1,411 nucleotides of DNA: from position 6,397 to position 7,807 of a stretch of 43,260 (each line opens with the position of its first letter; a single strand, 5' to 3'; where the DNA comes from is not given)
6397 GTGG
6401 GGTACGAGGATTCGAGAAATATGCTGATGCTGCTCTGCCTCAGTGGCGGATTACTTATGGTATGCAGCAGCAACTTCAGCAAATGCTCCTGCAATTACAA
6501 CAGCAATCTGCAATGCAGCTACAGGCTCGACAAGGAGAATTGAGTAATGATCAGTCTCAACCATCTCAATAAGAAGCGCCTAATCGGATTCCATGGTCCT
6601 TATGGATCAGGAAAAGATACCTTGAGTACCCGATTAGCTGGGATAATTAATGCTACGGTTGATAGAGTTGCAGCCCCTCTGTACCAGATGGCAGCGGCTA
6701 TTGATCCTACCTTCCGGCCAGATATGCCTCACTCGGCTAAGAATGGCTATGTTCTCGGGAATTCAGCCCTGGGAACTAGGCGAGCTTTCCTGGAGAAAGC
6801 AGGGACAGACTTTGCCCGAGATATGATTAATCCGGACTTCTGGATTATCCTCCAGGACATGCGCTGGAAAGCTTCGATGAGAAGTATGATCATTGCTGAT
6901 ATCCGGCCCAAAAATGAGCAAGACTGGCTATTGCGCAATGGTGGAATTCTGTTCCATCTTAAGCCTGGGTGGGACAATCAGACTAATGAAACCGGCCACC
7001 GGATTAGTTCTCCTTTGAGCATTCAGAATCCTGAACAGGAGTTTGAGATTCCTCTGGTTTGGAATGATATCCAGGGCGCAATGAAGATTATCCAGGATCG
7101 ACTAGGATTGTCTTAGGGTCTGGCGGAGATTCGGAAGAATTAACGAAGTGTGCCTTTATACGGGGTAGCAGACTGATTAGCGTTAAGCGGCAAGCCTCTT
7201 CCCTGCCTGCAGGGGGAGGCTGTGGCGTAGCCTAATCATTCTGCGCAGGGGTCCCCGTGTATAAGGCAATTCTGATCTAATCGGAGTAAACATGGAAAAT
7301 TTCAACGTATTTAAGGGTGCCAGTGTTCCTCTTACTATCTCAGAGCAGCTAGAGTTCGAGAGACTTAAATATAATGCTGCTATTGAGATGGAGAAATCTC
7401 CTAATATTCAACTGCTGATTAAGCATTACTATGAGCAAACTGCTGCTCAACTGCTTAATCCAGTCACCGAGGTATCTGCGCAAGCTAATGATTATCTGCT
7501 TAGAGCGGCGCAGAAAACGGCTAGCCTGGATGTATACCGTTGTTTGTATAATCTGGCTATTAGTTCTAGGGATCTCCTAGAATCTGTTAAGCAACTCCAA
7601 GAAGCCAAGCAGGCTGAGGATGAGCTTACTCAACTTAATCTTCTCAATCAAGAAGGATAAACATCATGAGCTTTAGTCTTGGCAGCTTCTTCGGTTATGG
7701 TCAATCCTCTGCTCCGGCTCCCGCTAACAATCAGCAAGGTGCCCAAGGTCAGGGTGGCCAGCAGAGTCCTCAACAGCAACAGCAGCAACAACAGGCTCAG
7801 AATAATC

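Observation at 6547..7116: T4-Dnk-like dNMP kinase embedded in the head-morphogenesis module, overlapping the portal gene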

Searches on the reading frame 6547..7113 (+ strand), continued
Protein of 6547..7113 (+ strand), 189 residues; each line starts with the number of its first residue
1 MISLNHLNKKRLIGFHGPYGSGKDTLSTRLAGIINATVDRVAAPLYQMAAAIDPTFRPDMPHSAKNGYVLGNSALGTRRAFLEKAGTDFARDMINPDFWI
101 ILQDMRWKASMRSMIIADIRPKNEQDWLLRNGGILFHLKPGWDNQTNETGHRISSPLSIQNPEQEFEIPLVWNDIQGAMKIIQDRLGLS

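Call 82: find_homologous_proteins(query=A2, max_evalue=1e-20)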
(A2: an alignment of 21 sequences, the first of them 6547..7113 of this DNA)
Query A2 (21 sequences) (189 aa, profile of the alignment): 241 proteins with E <= 1e-20 among 2925 candidates; the best 120 are listed.
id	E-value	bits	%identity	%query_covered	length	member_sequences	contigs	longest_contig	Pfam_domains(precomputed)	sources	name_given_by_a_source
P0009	1.9e-70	254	39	91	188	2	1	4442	PF21448.4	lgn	-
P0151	6.0e-68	246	43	81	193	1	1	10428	PF21448.4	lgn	-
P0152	6.5e-68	246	45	93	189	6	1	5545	PF21448.4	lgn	-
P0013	2.3e-67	244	35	94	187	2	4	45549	PF21448.4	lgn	-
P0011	9.4e-67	242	45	70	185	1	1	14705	PF21448.4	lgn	-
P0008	1.0e-66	242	47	74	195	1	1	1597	PF21448.4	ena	-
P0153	1.3e-66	242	40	92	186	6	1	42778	PF21448.4,PF13238.13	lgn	-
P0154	7.2e-66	239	47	74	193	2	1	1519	PF21448.4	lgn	-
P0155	9.0e-66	239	43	93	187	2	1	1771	PF21448.4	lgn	-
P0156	2.3e-65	238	40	91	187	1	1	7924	PF21448.4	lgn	-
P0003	5.0e-65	237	43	94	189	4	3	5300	PF21448.4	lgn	-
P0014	5.8e-65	236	43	79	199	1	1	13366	PF21448.4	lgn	-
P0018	9.9e-65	236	38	78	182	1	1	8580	PF21448.4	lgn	-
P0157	3.2e-64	234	43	92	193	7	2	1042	PF21448.4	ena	-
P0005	5.2e-64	233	47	74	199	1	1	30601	PF21448.4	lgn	-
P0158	6.0e-64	233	41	80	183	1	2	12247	PF21448.4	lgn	-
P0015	6.7e-64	233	38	63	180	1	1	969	PF21448.4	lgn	-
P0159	1.3e-63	232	47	74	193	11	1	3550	PF21448.4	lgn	-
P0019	1.6e-63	232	34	90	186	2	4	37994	PF21448.4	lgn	-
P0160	1.7e-63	232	43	74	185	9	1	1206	PF21448.4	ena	-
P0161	3.2e-63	231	43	79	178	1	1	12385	PF21448.4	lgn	-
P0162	3.4e-63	231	43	77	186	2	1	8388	PF21448.4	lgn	-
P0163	4.6e-63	230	43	77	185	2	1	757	PF21448.4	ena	-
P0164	6.6e-63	230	45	79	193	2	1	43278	PF21448.4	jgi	jgi:hypothetical protein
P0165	8.1e-63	229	43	80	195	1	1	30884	PF21448.4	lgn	-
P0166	2.3e-62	228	43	77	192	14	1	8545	PF21448.4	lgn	-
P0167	3.7e-62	227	37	87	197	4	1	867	PF21448.4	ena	-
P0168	3.9e-62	227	44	72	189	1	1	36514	PF21448.4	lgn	-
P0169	3.9e-62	227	42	72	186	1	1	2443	PF21448.4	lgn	-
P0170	6.1e-62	227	42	99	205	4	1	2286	PF21448.4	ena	-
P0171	1.4e-61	225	39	87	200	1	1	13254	PF21448.4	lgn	-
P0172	1.4e-61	225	42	72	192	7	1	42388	PF21448.4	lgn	-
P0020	1.6e-61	225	37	73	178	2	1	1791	PF21448.4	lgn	-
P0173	1.8e-61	225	42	96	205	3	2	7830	PF21448.4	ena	-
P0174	1.9e-61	225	42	74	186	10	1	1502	PF21448.4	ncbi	-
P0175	2.6e-61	225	42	79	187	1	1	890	PF21448.4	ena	-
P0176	3.6e-61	224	40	79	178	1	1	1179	PF21448.4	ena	-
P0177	3.6e-61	224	35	95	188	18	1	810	PF21448.4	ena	-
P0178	3.6e-61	224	42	78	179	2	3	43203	PF21448.4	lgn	-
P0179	3.6e-61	224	43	97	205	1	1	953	PF21448.4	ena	-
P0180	4.6e-61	224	42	96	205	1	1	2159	PF21448.4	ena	-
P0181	1.1e-60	222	40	93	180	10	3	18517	PF21448.4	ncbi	-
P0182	1.3e-60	222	44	78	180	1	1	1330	PF21448.4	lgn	-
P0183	1.5e-60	222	44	70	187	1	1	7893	PF21448.4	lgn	-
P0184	1.6e-60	222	46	69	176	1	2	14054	PF21448.4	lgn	-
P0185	2.0e-60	222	41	72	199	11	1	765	PF21448.4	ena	-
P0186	2.1e-60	222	42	97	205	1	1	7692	PF21448.4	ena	-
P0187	2.7e-60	221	41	99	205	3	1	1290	PF21448.4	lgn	-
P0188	3.0e-60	221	41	99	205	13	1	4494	PF21448.4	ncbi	-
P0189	3.6e-60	221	42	74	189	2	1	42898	PF21448.4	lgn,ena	-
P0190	6.8e-60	220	41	78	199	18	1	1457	PF21448.4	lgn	-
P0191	8.7e-60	220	43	78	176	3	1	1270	PF21448.4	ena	-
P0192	8.8e-60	220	42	69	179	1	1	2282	PF21448.4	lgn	-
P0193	1.1e-59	219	42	93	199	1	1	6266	PF21448.4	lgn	-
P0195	2.9e-59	218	41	96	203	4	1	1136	PF21448.4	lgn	-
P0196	3.1e-59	218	40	84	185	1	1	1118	PF21448.4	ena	-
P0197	4.4e-59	217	40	72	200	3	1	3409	PF21448.4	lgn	-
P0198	1.6e-58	215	41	80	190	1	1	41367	PF21448.4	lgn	-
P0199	7.4e-58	213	41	71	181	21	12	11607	PF21448.4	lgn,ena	-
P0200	8.4e-58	213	44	69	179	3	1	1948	PF21448.4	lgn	-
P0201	3.6e-56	208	41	80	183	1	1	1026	PF21448.4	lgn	-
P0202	9.9e-48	180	40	72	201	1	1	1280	PF21448.4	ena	-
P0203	2.8e-30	123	30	69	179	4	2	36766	PF21448.4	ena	-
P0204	9.8e-29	118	28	76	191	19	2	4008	PF21448.4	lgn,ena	-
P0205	2.2e-28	117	32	67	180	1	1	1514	PF21448.4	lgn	-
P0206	2.8e-28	117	28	68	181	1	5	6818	PF21448.4,PF13238.13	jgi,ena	-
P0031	3.7e-28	116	29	78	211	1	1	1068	PF21448.4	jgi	jgi:hypothetical protein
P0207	5.5e-28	116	32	70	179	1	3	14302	PF21448.4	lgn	-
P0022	5.5e-28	116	28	90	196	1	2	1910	PF21448.4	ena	-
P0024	6.8e-28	116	39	71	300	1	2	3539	PF21448.4,PF12961.14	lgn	-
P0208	8.4e-28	115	32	67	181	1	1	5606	PF21448.4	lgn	-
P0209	8.9e-28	115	30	70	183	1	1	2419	PF04275.21,PF21448.4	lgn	-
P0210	1.3e-27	115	32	68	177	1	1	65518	PF21448.4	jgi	jgi:hypothetical protein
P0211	3.1e-27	113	31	84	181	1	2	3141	PF21448.4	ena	-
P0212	3.3e-27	113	33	67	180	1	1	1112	PF21448.4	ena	-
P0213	3.8e-27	113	31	69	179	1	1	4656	PF21448.4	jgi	jgi:hypothetical protein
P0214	4.1e-27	113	30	72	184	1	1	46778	PF04275.21,PF21448.4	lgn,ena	-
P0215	4.3e-27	113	32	75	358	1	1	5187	PF21448.4,PF04447.18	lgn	-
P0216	4.7e-27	113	30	70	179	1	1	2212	PF21448.4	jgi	jgi:hypothetical protein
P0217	7.4e-27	112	31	70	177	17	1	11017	PF21448.4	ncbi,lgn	-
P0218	8.1e-27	112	29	79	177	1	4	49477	PF21448.4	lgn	-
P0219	1.0e-26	112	36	68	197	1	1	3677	PF21448.4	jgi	-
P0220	1.7e-26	111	27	68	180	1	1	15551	PF21448.4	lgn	-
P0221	2.9e-26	110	31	72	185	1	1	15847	PF21448.4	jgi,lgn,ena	-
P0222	3.3e-26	110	30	69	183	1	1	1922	PF21448.4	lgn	-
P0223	5.0e-26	109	35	68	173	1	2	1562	PF21448.4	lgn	-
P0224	6.3e-26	109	31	76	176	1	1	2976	PF21448.4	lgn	-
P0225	6.4e-26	109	28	68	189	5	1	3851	PF21448.4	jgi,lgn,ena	jgi:predicted kinase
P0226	6.7e-26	109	32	67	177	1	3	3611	PF21448.4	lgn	-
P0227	1.2e-25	108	28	75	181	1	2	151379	PF21448.4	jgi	jgi:hypothetical protein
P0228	1.4e-25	108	30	67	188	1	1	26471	PF21448.4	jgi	jgi:hypothetical protein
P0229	1.6e-25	108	31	69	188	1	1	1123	PF21448.4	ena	-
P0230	2.0e-25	108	29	72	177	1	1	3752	PF21448.4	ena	-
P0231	2.3e-25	107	32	68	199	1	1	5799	PF21448.4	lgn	-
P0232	4.0e-25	107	29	73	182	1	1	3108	PF21448.4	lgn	-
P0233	5.3e-25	106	29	67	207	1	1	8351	PF21448.4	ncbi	-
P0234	5.4e-25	106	32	68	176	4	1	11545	PF21448.4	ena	-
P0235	5.6e-25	106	28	67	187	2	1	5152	PF21448.4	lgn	-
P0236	6.8e-25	106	28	68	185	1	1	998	PF21448.4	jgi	-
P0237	6.8e-25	106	31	69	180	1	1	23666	PF21448.4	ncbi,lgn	-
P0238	7.1e-25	106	29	81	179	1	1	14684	PF21448.4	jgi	jgi:hypothetical protein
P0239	7.3e-25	106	31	76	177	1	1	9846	PF21448.4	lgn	-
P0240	7.5e-25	106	31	68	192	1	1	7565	PF21448.4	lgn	-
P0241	8.2e-25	106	29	74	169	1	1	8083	PF21448.4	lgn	-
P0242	9.3e-25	105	24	81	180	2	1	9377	PF21448.4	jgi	jgi:hypothetical protein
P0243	9.3e-25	105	26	78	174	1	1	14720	PF04275.21,PF21448.4,PF13238.13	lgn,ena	-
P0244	1.0e-24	105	29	68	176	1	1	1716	PF21448.4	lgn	-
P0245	1.1e-24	105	28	68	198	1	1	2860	PF21448.4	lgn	-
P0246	1.1e-24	105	33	70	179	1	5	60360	PF21448.4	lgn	-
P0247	1.4e-24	105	33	67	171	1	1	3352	PF21448.4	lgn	-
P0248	1.7e-24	104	25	67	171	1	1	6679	PF04275.21,PF21448.4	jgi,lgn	-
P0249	1.8e-24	104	29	79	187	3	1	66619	PF21448.4,PF13238.13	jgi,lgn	-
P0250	2.0e-24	104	31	69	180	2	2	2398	PF21448.4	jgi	-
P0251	2.0e-24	104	26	69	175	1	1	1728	PF21448.4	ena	-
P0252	3.3e-24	104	26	80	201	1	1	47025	PF21448.4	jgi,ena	-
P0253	3.9e-24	103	26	79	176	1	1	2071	PF21448.4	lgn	-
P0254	4.0e-24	103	29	84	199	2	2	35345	PF21448.4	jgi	-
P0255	4.4e-24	103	29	86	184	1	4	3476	PF21448.4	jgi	jgi:hypothetical protein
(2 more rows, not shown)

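Call 83: find_encoding_contigs(protein=P0013, flank=4500, max_places=1)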
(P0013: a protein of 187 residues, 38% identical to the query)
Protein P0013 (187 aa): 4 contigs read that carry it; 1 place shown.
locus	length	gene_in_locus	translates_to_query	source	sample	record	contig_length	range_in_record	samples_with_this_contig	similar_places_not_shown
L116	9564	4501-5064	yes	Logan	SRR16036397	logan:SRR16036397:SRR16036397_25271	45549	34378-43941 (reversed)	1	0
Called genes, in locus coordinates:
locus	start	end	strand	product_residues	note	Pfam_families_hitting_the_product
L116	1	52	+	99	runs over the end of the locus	-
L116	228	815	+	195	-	-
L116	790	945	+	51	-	-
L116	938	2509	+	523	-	-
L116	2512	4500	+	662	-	-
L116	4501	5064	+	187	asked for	PF21448:DNMK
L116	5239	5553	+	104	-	-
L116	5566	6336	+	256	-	-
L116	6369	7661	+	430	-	PF17236:SU10_MCP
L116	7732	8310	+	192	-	-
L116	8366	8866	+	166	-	PF24175:SU10_adaptor (weak)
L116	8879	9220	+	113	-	-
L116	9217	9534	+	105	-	-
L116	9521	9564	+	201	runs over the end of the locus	-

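Call 84: find_encoding_contigs(protein=P0153, flank=4500, max_places=1)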
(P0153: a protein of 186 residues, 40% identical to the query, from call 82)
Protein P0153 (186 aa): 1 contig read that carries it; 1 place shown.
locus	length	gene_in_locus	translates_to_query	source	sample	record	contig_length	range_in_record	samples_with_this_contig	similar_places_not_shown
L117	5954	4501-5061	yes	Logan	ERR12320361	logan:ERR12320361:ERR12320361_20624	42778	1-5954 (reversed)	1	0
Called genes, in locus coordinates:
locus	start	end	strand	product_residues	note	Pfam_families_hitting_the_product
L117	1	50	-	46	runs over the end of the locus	-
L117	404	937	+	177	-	-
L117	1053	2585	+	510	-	-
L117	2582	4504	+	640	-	PF23899:SU10_portal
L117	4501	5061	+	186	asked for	PF13238:AAA_18 (weak), PF21448:DNMK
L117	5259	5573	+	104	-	-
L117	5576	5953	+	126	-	?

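Call 85: find_encoding_contigs(protein=P0164, flank=4500, max_places=1)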
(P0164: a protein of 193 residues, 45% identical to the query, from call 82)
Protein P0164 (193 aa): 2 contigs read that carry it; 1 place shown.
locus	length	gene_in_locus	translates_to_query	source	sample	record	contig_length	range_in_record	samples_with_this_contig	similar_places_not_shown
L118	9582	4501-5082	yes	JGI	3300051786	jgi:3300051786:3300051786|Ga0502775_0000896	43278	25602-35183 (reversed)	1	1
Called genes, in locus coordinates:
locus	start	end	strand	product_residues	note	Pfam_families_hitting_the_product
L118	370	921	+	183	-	-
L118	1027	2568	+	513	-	-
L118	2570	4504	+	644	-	PF23899:SU10_portal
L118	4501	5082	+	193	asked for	PF21448:DNMK (weak)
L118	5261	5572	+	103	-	-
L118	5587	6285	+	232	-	-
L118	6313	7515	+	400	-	PF17236:SU10_MCP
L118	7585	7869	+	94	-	-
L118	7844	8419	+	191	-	-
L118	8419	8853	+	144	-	-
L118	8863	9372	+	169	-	-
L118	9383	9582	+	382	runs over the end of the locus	-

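Call 86: find_encoding_contigs(protein=P0019, flank=4500, max_places=1)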
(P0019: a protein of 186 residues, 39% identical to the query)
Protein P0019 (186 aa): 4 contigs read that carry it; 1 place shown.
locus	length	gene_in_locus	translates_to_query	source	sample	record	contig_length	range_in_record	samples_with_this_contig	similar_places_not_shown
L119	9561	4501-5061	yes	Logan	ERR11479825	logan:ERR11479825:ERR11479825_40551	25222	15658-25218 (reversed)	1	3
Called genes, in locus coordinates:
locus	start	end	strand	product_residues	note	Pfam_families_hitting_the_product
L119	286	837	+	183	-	-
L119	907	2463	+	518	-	-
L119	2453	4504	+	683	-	-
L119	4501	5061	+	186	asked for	PF21448:DNMK (weak)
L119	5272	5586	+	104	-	-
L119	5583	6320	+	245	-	-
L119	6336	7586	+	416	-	PF17236:SU10_MCP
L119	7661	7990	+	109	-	-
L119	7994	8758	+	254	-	-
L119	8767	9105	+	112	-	-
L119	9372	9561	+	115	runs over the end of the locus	PF13539:Peptidase_M15_4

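Call 87: find_encoding_contigs(protein=P0172, flank=3000, max_places=1)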
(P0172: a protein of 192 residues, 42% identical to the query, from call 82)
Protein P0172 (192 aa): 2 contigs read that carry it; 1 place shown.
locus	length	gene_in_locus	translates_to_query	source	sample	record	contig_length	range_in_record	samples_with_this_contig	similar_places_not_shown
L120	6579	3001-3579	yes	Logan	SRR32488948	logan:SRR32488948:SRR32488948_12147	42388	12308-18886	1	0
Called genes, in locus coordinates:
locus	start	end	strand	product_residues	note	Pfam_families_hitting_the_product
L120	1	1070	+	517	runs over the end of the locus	-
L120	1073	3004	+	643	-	PF23899:SU10_portal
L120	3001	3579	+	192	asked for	PF21448:DNMK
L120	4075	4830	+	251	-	-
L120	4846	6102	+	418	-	PF17236:SU10_MCP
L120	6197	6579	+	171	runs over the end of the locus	-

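Call 88: find_encoding_contigs(protein=P0178, flank=3000, max_places=1)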
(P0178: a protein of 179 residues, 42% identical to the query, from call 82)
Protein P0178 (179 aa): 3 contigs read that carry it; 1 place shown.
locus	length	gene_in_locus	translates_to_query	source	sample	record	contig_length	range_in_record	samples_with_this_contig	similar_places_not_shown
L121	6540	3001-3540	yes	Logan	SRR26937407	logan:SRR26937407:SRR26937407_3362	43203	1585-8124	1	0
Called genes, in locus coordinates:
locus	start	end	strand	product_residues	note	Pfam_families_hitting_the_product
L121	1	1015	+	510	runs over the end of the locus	-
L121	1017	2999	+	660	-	PF23899:SU10_portal (weak)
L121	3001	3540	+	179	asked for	PF21448:DNMK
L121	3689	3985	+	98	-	-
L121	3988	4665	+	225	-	-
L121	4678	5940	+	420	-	PF17236:SU10_MCP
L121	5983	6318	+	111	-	-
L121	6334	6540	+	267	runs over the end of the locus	-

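Call 89: find_encoding_contigs(protein=P0198, flank=3000, max_places=1)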
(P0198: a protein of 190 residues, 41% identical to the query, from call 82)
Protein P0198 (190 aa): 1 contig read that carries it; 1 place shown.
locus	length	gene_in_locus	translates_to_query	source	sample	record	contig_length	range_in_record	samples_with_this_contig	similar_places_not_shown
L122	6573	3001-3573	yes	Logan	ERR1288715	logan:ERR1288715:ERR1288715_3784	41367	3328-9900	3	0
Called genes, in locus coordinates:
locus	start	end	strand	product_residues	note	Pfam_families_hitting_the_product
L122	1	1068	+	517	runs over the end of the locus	-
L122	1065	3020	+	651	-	PF23899:SU10_portal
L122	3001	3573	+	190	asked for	PF21448:DNMK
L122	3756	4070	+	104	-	-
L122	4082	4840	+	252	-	-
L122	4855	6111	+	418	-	PF17236:SU10_MCP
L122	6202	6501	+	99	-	-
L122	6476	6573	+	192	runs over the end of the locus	-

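Call 90: find_encoding_contigs(protein=P0005, flank=3000, max_places=1)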
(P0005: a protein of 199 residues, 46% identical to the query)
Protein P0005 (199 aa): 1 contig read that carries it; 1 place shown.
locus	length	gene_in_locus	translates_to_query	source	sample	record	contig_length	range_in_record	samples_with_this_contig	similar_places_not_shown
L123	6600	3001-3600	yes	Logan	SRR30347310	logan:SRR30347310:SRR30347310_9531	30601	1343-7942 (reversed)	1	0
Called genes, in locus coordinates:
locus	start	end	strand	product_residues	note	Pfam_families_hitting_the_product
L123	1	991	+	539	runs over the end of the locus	-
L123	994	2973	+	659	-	PF23899:SU10_portal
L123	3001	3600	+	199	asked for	PF21448:DNMK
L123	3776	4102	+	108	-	-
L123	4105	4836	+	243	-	-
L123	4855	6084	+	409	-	PF17236:SU10_MCP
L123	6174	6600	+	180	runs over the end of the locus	-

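Call 91: find_encoding_contigs(protein=P0168, flank=3000, max_places=1)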
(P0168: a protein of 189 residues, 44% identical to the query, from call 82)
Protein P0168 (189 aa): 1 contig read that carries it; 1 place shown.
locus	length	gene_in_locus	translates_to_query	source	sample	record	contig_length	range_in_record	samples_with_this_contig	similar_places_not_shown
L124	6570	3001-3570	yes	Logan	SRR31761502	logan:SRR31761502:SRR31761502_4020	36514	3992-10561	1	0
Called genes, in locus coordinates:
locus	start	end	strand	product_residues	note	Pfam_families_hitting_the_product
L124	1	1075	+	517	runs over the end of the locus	-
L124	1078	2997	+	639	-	PF23899:SU10_portal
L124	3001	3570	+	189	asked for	PF21448:DNMK (weak)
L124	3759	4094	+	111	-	-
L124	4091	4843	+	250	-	-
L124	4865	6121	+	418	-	PF17236:SU10_MCP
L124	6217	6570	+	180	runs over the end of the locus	-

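Call 102: search_protein_families(library=ncbifam, proteins=[window:6547-7113:+], max_evalue=0.01)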
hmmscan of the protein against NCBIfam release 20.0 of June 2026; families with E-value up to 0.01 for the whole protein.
window:6547-7113:+ (189 aa): 0 families

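Call 110: search_protein_families(library=padloc, proteins=[window:6547-7113:+], max_evalue=0.01)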
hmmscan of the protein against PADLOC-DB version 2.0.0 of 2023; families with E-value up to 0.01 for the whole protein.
window:6547-7113:+ (189 aa): 1 family
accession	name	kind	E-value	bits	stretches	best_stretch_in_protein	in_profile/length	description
PDLC02781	SspC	-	0.0099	11.6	0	4-60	36-92/1104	SspC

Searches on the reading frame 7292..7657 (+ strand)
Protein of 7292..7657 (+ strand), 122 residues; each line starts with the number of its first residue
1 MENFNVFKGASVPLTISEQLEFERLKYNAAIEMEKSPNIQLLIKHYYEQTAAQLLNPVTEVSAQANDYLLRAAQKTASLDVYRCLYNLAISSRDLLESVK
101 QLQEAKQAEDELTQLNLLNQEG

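Call 3: search_protein_families(library=pfam, proteins=[window:7292-7657:+], max_evalue=1)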
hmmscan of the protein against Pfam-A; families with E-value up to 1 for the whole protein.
window:7292-7657:+ (122 aa): 3 families
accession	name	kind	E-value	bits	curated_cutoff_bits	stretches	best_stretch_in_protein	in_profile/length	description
PF07299.16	EF-G-binding_N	-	0.0097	16.8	27.1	1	55-116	14-76/83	Elongation factor G-binding protein, N-terminal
PF25601.1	AAA_lid_14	-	0.011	16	27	1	35-71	3-39/87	AAA+ ATPase lid domain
PF06152.16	Phage_min_cap2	-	0.048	13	26.3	1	17-76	90-150/366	Phage minor capsid protein 2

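Call 4: search_protein_families(library=phrogs, proteins=[window:7292-7657:+], max_evalue=0.01)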
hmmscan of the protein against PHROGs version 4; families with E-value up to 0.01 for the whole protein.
window:7292-7657:+ (122 aa): 1 family
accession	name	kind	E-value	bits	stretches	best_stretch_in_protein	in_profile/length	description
phrog_15136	-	unknown function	3.6e-82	273.5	1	1-122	1-122/122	-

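Call 101: search_solved_structures(query=window:7292-7657:+, max_evalue=1)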
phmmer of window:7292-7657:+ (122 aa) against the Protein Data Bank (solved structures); distinct sequences matched with E-value up to 1: 0.

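Call 102: search_protein_families(library=ncbifam, proteins=[window:7292-7657:+], max_evalue=0.01)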
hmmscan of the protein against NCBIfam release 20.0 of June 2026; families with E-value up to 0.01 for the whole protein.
window:7292-7657:+ (122 aa): 0 families

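Call 110: search_protein_families(library=padloc, proteins=[window:7292-7657:+], max_evalue=0.01)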
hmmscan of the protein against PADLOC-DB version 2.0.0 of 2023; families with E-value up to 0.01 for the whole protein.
window:7292-7657:+ (122 aa): 0 families

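Call 119: find_homologous_proteins(query=window:7292-7657:+, max_evalue=0.001)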
Query window:7292-7657:+ (122 aa): 1 proteins with E <= 0.001 among 4 candidates.
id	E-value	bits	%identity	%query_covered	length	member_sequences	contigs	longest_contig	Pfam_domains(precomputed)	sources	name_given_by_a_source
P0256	1.0e-68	246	98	100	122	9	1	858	-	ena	-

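Call 126: predict_structure(protein=window:7292-7657:+)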
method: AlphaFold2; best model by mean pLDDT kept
length: 122 residues; sequences in the alignment: 1
mean_pLDDT: 62.1   pTM: 0.41
mean pLDDT of the five models: 62.1, 61.0, 55.8, 52.1, 49.8
residues with pLDDT >= 90: 0; 70-90: 42; 50-70: 61; < 50: 19
segments of 3 or more residues with pLDDT < 50: 1-11, 51-57
pLDDT, mean of each block of 10 residues (from residue 1): 41 57 54 57 55 48 66 70 71 70 78 81 56
secondary structure, 60 per line:
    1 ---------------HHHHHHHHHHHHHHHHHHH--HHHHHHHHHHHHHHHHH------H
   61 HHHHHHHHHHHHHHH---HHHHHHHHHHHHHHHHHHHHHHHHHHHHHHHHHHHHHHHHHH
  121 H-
elements in order: H16-34 H37-53 H60-75 H79-121
